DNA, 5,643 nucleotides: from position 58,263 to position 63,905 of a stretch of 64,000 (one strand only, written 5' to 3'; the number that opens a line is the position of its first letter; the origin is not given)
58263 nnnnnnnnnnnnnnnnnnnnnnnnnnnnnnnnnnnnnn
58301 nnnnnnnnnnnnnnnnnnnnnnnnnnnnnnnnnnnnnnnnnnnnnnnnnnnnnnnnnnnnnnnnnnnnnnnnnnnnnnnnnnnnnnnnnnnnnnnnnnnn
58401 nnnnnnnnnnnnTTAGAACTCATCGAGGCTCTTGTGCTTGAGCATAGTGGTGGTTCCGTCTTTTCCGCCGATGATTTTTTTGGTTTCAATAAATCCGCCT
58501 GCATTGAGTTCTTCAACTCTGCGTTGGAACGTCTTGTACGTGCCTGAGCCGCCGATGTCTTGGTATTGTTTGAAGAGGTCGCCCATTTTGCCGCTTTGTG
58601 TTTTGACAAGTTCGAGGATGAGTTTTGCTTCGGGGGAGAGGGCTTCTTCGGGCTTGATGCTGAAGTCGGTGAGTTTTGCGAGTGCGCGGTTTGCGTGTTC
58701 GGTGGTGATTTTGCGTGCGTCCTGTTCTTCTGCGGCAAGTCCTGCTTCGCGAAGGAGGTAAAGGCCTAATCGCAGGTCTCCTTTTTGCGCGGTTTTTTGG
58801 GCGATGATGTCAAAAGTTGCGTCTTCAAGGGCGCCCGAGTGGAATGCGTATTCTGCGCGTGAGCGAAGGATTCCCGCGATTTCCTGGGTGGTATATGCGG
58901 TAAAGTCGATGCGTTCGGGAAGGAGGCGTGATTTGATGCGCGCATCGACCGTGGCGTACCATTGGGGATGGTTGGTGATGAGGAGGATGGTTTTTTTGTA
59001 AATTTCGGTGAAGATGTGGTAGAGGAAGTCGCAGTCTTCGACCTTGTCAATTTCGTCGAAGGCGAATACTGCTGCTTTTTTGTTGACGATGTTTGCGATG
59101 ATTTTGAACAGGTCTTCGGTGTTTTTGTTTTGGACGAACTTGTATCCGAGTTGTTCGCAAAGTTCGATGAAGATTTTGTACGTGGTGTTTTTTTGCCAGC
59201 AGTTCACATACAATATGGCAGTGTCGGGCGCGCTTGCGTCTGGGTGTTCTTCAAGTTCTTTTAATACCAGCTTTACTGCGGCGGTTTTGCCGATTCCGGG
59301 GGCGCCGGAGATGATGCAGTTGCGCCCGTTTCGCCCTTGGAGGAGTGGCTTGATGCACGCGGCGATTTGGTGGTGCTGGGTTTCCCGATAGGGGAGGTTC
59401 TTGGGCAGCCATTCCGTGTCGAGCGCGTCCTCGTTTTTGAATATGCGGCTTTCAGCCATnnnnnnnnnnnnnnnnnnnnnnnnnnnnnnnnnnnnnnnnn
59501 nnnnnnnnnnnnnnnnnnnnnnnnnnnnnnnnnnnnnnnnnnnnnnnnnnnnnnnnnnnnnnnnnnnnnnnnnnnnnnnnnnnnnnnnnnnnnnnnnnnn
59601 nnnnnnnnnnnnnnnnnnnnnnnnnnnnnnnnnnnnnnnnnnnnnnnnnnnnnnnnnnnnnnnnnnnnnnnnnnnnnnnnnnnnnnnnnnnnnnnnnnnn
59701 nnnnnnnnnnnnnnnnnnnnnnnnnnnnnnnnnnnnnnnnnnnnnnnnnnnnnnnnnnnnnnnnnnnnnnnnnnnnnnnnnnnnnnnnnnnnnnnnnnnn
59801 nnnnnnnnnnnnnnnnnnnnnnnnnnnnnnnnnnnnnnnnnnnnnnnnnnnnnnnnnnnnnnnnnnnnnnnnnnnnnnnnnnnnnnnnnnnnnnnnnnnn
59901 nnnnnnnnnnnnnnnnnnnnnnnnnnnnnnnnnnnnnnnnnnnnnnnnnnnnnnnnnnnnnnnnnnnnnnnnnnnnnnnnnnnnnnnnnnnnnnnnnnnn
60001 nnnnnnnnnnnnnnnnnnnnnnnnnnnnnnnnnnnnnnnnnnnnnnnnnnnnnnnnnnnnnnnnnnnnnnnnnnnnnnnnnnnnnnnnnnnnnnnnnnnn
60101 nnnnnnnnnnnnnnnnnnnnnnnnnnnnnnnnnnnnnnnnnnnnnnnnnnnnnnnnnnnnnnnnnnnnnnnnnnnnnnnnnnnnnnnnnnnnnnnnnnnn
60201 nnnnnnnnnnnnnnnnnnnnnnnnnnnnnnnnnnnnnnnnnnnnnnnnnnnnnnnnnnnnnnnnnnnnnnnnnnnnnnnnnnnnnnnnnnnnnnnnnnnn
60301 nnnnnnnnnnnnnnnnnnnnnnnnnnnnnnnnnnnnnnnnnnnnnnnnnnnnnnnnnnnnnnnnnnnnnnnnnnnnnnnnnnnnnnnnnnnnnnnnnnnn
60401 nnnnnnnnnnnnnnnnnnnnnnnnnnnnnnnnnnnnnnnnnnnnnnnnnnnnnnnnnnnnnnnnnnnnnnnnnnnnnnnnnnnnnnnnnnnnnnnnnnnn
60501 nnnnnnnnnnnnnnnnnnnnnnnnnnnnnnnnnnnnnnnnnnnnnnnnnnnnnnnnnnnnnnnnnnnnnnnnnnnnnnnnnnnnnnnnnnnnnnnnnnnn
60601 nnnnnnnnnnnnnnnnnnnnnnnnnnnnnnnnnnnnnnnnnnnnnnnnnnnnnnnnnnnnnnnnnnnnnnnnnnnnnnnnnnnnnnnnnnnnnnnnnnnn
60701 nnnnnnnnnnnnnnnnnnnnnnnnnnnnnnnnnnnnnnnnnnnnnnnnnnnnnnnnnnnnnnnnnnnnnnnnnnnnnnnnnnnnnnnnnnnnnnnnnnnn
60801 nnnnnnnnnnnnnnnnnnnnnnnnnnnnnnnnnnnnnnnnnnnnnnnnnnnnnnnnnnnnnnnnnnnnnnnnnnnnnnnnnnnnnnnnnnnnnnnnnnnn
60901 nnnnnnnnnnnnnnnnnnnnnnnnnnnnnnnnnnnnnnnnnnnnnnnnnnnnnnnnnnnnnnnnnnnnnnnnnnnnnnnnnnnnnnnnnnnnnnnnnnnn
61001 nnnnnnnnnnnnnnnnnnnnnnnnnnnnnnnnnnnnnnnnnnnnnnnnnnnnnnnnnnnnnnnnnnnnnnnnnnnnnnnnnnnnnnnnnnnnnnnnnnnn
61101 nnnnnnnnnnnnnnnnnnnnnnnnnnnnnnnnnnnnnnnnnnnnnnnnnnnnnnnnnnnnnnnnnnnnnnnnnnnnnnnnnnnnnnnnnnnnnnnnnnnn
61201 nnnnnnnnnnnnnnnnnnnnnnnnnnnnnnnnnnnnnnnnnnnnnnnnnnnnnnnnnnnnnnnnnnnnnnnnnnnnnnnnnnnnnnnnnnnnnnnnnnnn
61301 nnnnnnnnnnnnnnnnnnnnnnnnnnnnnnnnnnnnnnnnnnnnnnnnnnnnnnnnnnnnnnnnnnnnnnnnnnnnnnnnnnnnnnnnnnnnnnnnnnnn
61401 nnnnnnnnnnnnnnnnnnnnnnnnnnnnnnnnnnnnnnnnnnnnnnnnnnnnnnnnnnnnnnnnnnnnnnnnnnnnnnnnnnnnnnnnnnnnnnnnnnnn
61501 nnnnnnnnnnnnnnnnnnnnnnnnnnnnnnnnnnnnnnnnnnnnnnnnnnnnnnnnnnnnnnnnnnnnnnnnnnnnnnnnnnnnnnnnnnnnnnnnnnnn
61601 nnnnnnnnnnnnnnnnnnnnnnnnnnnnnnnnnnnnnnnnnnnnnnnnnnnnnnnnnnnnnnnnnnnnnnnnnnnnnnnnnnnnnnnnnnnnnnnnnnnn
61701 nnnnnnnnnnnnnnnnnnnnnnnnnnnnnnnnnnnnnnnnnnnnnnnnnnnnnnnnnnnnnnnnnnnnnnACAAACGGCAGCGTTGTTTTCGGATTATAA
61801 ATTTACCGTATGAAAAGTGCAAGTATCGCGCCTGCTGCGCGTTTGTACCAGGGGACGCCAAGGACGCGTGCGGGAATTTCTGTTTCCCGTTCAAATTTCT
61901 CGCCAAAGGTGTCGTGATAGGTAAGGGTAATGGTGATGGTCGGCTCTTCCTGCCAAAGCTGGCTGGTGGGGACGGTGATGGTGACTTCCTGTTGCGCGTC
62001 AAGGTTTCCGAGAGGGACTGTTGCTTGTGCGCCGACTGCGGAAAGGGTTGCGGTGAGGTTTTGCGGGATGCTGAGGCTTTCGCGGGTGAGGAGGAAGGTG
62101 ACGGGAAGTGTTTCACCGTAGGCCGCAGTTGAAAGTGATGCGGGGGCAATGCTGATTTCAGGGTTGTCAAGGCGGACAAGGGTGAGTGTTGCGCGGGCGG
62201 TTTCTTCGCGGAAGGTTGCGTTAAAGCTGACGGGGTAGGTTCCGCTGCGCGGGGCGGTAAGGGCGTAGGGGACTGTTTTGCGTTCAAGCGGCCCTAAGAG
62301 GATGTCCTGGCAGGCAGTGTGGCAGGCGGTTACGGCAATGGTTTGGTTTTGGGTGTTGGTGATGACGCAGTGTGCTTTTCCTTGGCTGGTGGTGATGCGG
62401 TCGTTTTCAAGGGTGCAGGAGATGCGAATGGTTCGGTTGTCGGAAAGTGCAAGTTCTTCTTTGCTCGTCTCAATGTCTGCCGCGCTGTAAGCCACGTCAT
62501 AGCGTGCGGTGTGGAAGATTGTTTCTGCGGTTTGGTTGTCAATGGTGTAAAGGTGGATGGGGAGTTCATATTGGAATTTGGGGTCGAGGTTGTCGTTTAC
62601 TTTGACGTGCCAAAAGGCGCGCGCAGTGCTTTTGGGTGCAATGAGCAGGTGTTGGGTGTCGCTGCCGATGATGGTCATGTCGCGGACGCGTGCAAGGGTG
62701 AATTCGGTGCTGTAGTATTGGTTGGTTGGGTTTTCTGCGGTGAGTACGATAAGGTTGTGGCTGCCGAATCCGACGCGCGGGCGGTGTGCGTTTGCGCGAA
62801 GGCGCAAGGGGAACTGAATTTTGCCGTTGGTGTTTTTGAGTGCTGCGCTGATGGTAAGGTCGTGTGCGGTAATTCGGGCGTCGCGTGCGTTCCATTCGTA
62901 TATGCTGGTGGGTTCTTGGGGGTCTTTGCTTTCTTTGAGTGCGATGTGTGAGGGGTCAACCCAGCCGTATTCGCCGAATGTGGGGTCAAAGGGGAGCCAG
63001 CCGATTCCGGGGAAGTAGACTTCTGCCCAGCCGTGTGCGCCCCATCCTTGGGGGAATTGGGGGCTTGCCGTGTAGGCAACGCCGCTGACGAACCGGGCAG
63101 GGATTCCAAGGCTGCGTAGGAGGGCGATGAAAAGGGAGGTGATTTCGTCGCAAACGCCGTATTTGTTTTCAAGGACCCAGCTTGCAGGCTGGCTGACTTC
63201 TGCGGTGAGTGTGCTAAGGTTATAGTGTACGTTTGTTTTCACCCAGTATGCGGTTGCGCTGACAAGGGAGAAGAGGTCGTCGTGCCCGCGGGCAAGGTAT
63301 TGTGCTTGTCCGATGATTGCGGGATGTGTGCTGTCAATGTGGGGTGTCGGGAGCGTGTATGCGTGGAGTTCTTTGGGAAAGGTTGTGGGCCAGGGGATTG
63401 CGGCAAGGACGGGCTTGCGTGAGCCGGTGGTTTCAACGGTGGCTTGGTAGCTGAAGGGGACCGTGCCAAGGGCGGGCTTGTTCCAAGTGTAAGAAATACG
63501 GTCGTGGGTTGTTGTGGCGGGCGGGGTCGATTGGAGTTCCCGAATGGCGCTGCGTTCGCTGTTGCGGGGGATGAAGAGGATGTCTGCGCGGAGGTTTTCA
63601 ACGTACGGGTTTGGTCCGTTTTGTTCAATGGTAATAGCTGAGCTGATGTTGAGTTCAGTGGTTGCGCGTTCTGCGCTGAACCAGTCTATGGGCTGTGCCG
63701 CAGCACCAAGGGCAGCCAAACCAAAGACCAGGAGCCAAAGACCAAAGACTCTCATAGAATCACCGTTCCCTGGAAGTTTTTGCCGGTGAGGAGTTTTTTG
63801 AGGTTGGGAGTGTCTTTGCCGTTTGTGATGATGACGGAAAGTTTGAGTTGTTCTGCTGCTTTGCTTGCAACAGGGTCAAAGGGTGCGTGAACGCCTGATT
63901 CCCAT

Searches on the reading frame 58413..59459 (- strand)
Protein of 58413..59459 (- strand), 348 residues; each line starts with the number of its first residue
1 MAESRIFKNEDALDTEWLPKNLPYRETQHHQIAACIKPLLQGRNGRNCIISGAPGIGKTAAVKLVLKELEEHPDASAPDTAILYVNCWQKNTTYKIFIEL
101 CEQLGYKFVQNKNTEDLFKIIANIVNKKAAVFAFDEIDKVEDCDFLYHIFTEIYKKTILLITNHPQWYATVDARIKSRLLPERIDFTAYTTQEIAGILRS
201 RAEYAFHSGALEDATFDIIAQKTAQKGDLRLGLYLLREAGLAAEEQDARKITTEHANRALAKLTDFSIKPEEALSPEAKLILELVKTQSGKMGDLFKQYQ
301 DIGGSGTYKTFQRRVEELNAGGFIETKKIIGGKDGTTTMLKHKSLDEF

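Call 11: search_protein_families(library=pfam, proteins=[window:58413-59459:-])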
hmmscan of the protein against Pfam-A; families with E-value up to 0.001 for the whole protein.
window:58413-59459:- (348 aa): 10 families
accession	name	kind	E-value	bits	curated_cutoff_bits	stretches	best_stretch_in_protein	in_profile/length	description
PF22703.2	Cdc6_lid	-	2.7e-16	59.6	27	1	197-259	3-66/68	Cdc6 AAA+ ATPase-type lid domain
PF13401.12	AAA_22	-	1.5e-12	48.4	27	1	45-141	5-97/130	AAA domain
PF13191.12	AAA_16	-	7.9e-10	39.9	32.6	1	22-105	2-87/167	AAA ATPase domain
PF05621.17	TniB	-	6e-07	29.5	22.4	1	46-143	36-134/189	Bacterial TniB protein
PF05729.18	NACHT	-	1.6e-05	25.2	26.7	1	47-168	2-133/167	NACHT domain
PF00004.35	AAA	-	3.9e-05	24.5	21.2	1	49-140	2-69/131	ATPase family associated with various cellular activities (AAA)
PF13173.12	AAA_14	-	4.6e-05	23.9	27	1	46-147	3-81/129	AAA domain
PF20720.3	nSTAND3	-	9.8e-05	22.5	27.2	1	46-135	18-72/155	Novel STAND NTPase 3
PF00931.28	NB-ARC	-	0.00029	20.6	23.5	1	32-162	5-134/248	NB-ARC domain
PF24883.2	NPHP3_N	-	0.00072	20.2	24.8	0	44-118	21-91/164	Nephrocystin 3, N-terminal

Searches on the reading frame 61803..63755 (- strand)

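Call 11: search_protein_families(library=pfam, proteins=[window:61803-63755:-])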
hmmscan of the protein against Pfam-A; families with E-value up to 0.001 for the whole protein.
window:61803-63755:- (650 aa): 1 family
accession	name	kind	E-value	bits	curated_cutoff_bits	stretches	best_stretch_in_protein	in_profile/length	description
PF01841.26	Transglut_core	-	5.9e-27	94.5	23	1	151-258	4-108/108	Transglutaminase-like superfamily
